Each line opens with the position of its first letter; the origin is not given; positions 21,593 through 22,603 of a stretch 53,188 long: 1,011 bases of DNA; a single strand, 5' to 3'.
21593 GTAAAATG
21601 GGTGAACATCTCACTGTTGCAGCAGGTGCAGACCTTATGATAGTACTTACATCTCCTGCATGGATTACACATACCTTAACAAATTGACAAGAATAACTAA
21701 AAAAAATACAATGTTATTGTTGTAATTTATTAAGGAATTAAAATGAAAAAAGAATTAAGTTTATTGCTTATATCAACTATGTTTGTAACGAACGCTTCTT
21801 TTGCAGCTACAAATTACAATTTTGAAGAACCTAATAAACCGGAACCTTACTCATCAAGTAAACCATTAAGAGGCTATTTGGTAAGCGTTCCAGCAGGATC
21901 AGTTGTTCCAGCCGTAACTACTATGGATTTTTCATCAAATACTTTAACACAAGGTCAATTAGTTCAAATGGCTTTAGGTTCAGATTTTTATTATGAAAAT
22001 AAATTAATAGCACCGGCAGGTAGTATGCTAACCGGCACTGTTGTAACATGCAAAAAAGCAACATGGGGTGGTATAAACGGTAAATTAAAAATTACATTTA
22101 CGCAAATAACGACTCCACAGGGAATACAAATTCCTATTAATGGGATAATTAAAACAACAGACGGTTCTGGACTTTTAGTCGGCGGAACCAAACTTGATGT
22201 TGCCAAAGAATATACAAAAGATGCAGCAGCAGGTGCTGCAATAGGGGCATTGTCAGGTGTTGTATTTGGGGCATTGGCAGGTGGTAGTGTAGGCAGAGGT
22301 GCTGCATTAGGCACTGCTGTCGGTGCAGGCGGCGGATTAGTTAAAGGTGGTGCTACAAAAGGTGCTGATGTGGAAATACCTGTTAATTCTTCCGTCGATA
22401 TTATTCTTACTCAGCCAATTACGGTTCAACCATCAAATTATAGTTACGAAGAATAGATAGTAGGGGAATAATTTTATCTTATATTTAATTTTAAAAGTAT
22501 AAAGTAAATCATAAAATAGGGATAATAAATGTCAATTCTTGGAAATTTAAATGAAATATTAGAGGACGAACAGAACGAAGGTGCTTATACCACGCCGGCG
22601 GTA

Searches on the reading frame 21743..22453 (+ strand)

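Call 47: search_protein_families(library=pfam, max_evalue=0.00001, proteins=[window:21743-22453:+])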
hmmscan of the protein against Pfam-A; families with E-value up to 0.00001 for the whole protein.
seq(237 aa): 1 family
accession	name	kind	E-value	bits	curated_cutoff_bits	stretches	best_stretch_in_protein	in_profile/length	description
PF03743.19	TrbI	-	1.5e-06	28.7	35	1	49-186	2-132/188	Bacterial conjugation TrbI-like protein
